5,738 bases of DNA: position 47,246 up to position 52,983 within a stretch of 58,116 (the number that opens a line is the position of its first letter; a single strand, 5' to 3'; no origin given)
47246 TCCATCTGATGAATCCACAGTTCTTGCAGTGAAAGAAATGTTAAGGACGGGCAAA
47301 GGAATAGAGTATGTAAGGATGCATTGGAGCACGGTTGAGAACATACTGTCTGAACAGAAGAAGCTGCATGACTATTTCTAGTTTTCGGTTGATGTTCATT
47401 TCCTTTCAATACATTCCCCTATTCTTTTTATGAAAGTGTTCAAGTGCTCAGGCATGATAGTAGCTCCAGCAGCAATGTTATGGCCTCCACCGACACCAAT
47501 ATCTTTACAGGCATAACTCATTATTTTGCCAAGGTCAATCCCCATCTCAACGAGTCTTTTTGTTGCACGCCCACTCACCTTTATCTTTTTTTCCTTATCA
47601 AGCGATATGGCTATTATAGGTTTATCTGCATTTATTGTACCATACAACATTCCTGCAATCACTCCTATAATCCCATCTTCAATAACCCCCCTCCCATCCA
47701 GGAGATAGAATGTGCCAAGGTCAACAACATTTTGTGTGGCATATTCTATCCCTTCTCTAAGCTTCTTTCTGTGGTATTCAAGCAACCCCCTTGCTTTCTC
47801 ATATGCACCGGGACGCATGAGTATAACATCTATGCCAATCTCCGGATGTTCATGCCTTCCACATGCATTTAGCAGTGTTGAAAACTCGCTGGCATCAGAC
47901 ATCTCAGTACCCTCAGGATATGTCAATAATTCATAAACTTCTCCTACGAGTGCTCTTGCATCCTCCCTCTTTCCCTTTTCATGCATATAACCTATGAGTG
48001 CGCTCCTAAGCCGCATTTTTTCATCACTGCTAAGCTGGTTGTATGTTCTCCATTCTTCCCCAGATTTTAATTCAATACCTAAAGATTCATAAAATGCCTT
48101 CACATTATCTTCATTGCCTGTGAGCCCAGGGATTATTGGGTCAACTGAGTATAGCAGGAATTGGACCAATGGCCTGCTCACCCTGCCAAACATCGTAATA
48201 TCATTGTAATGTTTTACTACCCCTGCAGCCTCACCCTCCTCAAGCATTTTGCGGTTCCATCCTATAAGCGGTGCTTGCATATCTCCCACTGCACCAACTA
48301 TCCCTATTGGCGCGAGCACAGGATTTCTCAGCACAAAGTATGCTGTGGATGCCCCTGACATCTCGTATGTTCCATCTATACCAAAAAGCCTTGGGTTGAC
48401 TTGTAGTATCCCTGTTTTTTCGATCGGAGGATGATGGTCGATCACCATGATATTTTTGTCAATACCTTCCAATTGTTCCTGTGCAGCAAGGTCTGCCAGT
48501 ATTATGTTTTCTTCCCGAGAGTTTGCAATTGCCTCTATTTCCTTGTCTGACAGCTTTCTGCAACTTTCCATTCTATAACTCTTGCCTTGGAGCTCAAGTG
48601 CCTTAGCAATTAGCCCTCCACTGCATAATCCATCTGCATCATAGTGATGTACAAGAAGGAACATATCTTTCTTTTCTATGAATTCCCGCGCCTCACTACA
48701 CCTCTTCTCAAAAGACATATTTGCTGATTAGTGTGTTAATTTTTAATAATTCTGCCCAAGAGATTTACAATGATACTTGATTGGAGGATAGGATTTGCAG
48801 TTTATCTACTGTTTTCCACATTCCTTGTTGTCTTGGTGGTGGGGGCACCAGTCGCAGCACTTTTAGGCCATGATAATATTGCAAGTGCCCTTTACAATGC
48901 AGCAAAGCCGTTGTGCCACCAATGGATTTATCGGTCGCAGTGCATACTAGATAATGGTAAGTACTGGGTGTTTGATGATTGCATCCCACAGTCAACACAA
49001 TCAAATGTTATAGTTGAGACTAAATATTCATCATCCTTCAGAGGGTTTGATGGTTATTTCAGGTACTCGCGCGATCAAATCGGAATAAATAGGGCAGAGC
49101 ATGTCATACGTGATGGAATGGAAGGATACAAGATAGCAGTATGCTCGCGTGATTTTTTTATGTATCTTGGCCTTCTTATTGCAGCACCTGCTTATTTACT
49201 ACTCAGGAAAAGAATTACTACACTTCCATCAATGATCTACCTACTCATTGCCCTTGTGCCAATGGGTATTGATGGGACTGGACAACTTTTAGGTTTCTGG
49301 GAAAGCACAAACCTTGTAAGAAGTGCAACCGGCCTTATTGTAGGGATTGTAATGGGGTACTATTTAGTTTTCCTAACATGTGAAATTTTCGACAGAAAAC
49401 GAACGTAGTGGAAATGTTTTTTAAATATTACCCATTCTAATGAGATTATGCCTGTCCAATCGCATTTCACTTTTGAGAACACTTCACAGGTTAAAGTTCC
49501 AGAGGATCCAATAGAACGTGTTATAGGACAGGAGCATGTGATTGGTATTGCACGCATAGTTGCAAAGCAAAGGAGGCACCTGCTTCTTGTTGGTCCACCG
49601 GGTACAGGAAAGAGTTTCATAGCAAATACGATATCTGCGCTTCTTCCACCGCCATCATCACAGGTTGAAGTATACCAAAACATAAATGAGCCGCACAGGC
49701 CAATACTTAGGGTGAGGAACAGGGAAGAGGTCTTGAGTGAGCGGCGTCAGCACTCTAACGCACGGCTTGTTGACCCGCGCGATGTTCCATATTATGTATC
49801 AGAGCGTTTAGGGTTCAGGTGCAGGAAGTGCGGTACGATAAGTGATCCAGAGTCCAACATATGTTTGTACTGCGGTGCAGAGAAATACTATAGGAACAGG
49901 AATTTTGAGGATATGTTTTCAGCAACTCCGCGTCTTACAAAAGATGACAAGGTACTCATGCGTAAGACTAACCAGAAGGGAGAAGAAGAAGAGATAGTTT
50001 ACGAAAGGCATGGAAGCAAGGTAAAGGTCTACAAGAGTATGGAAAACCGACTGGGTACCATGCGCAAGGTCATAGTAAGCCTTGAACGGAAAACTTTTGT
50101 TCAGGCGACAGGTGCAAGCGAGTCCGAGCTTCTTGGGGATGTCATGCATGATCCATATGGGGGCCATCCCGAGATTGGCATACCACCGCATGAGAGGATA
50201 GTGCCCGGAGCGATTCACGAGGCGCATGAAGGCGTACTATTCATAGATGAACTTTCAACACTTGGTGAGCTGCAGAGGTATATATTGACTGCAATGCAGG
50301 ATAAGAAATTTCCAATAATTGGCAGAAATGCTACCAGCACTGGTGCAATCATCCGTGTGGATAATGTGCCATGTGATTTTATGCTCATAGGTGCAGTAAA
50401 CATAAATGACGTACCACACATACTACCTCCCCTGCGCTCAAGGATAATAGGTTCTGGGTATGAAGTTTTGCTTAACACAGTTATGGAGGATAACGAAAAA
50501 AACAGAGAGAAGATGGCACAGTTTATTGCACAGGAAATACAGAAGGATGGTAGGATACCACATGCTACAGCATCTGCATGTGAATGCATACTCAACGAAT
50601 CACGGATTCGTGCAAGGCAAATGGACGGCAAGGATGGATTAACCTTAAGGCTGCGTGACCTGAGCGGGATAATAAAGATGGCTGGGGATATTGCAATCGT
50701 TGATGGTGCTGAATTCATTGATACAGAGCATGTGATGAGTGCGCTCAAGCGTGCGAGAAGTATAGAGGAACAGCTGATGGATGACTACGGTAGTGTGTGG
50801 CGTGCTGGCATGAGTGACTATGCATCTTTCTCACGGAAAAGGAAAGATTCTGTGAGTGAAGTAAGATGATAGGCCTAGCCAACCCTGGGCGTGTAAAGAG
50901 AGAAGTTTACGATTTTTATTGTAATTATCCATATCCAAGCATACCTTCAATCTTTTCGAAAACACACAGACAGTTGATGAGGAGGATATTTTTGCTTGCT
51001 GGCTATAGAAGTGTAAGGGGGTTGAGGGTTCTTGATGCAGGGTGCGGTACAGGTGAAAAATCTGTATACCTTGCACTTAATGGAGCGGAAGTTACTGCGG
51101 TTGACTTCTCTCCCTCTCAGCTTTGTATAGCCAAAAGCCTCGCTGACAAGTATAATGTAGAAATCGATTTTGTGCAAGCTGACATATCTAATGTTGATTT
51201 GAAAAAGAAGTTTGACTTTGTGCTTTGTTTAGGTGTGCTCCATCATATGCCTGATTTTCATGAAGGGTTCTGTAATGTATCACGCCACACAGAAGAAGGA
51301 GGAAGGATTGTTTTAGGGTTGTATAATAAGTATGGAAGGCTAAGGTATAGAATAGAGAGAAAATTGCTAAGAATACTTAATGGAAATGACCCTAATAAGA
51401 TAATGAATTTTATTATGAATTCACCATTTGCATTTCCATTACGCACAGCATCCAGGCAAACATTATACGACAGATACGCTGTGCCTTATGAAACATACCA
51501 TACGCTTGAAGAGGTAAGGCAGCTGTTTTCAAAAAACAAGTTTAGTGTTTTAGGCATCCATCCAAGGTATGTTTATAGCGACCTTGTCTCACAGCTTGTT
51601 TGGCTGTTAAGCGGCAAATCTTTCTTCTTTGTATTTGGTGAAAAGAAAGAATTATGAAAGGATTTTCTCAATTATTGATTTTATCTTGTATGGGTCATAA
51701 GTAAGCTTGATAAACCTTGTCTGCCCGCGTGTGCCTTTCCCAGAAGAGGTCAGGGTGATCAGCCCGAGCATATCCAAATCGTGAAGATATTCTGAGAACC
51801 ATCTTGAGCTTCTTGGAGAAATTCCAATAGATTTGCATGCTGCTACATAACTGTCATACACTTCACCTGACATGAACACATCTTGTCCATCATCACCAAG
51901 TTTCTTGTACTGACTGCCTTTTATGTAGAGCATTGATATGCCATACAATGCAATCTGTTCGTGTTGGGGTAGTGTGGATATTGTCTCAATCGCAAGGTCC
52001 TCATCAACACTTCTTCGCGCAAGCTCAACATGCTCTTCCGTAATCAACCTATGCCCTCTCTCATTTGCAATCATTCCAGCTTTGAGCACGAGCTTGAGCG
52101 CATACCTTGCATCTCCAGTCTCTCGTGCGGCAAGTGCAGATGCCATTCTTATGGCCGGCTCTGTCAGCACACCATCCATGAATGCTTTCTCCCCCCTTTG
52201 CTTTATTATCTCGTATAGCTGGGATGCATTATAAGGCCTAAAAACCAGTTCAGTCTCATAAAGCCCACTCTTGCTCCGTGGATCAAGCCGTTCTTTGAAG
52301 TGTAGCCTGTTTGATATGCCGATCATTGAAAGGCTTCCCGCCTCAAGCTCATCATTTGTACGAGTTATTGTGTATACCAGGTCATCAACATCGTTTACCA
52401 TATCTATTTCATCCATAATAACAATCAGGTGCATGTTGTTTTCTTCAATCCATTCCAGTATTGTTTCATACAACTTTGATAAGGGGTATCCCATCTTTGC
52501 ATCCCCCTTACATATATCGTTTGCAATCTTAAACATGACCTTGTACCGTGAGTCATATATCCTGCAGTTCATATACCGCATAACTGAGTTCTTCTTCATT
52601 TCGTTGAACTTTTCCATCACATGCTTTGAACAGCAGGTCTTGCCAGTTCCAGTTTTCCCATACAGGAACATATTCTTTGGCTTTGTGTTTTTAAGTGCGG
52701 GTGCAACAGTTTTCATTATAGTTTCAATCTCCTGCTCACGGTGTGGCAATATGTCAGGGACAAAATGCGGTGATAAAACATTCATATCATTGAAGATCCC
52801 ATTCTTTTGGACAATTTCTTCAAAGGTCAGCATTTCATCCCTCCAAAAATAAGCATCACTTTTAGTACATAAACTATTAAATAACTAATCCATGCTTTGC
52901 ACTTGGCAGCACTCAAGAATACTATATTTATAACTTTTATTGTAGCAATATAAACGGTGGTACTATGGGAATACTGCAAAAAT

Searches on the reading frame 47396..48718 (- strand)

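Call 54: search_protein_families(library=pfam, proteins=[window:47396-48718:-], max_evalue=0.0001)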
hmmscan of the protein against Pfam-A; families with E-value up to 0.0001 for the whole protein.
window:47396-48718:- (440 aa): 3 families
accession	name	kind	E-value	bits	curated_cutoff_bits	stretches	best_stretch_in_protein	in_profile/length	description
PF21763.2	DHH_CID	-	6.8e-20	71.7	27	1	176-250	1-75/84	DHH-CID domain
PF02272.25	DHHA1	-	3.9e-13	50.2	25.9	1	346-438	13-101/102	DHHA1 domain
PF01368.27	DHH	-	6e-06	27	28.1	1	21-113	3-90/125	DHH family, N-terminal domain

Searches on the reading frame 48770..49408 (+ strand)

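Call 54: search_protein_families(library=pfam, proteins=[window:48770-49408:+], max_evalue=0.0001)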
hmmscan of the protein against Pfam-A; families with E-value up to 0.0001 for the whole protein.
window:48770-49408:+ (212 aa): 1 family
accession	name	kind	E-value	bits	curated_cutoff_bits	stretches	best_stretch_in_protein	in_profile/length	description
PF09858.14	DUF2085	-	2.2e-19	70.1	25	1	118-197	12-89/90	Predicted membrane protein (DUF2085)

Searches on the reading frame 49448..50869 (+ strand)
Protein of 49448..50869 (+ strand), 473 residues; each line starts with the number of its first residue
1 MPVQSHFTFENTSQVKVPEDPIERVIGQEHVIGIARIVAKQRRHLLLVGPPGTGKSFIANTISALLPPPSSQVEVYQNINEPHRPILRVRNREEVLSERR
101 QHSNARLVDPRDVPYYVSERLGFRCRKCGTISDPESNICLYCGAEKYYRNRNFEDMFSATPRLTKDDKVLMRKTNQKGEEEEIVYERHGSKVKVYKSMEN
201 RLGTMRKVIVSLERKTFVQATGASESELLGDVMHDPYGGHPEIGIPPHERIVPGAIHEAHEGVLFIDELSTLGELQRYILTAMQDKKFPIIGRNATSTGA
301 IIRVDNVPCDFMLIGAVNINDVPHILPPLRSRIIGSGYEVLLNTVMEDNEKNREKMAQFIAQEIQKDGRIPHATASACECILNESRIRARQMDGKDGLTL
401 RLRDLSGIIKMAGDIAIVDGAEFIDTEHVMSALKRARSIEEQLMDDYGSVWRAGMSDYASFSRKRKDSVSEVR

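Call 54: search_protein_families(library=pfam, proteins=[window:49448-50869:+], max_evalue=0.0001)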
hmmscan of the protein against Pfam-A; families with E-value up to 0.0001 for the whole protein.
window:49448-50869:+ (473 aa): 7 families
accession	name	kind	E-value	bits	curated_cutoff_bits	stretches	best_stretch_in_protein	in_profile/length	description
PF01078.27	Mg_chelatase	-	1.2e-15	57.9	20.3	1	23-72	3-52/207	Magnesium chelatase, subunit ChlI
PF00158.32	Sigma54_activat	-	2.7e-09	37.3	20.2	0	253-297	86-131/168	Sigma-54 interaction domain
PF07728.20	AAA_5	-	1.1e-07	32.4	22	0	44-72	1-30/139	AAA domain (dynein-related subfamily)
PF00493.29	MCM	-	2.5e-06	27.2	23.3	0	205-287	74-149/224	MCM P-loop domain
PF05496.18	RuvB_N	-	2.9e-06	27.6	27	0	33-64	24-55/159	Holliday junction DNA helicase RuvB P-loop domain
PF20030.5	bpMoxR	-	3.1e-05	23.6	27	1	23-66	12-55/205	MoxR domain in the MoxR-vWA-beta-propeller ternary systems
PF00004.35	AAA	-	5.8e-05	24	21.2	0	45-66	1-22/131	ATPase family associated with various cellular activities (AAA)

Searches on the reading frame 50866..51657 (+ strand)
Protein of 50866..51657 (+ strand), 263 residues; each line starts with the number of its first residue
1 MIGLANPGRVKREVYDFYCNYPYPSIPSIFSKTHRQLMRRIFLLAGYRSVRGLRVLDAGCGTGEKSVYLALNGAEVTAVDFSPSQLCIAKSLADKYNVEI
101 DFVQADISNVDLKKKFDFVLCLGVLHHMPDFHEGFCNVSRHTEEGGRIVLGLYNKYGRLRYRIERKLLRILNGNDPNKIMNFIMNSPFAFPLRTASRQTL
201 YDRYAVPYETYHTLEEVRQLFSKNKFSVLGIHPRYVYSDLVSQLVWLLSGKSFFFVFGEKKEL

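Call 54: search_protein_families(library=pfam, proteins=[window:50866-51657:+], max_evalue=0.0001)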
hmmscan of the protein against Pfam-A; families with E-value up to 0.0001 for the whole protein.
window:50866-51657:+ (263 aa): 11 families
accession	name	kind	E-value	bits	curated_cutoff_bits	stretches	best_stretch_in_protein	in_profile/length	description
PF08241.18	Methyltransf_11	-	1.3e-20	74.3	21.2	1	56-150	1-95/95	Methyltransferase domain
PF13649.12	Methyltransf_25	-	2.2e-20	73.6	27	1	55-146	1-97/97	Methyltransferase domain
PF13847.12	Methyltransf_31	-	1.5e-18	67.3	27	1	51-160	3-119/145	Methyltransferase domain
PF13489.12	Methyltransf_23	-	1.1e-16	61.5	27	1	35-162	7-124/164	Methyltransferase domain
PF08242.18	Methyltransf_12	-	1.5e-16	61.3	30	1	56-148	1-98/98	Methyltransferase domain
PF03848.20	TehB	-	1.5e-12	47.8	20.4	1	49-146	28-128/193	Tellurite resistance protein TehB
PF05175.20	MTS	-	3.3e-06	27.3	23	1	29-121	10-104/170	Methyltransferase small domain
PF02353.26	CMAS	-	3.5e-06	27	27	1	51-150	62-164/273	Mycolic acid cyclopropane synthetase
PF01209.24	Ubie_methyltran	-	5e-06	26.5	20.1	1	23-149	20-150/233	ubiE/COQ5 methyltransferase family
PF05401.17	NodS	-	5.6e-06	26.8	24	1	54-131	46-122/201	Nodulation protein S (NodS)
PF01728.25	FtsJ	-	8.4e-05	23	24.1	0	51-121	21-97/181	FtsJ-like methyltransferase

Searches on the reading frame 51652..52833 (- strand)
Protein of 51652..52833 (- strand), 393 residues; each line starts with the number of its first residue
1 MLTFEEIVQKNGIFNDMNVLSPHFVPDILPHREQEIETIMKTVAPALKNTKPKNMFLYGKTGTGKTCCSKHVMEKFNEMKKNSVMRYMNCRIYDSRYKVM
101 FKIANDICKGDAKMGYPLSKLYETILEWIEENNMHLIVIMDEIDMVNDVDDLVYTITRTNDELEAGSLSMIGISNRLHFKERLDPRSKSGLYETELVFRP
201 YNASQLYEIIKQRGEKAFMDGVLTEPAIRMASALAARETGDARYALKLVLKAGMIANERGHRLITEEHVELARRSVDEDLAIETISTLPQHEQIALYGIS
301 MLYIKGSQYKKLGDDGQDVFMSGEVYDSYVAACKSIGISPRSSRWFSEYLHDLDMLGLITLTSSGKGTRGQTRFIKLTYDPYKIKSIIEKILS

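Call 54: search_protein_families(library=pfam, proteins=[window:51652-52833:-], max_evalue=0.0001)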
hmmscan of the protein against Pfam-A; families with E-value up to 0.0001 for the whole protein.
window:51652-52833:- (393 aa): 8 families
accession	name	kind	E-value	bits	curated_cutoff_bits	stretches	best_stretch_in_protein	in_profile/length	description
PF22703.2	Cdc6_lid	-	3.5e-20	72.1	27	1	208-273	2-67/68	Cdc6 AAA+ ATPase-type lid domain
PF09079.17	Cdc6_C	-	1.6e-19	70.1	25.1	1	283-385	1-94/96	CDC6, C terminal winged helix domain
PF13401.12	AAA_22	-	1.6e-07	32.1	27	1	52-156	5-104/130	AAA domain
PF22606.2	Cdc6-ORC-like_ATPase_lid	-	2.8e-06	27.6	27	1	201-247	1-47/60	Cdc6/ORC-like, ATPase lid domain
PF01637.24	ATPase_2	-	2e-05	25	33.2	1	32-154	4-133/225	ATPase domain predominantly from Archaea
PF00931.28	NB-ARC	-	4.3e-05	23.3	23.5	1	37-149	2-115/248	NB-ARC domain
PF13191.12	AAA_16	-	5.6e-05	24.1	32.6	0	29-78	2-50/167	AAA ATPase domain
PF00004.35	AAA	-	6.2e-05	23.9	21.2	0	55-176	1-110/131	ATPase family associated with various cellular activities (AAA)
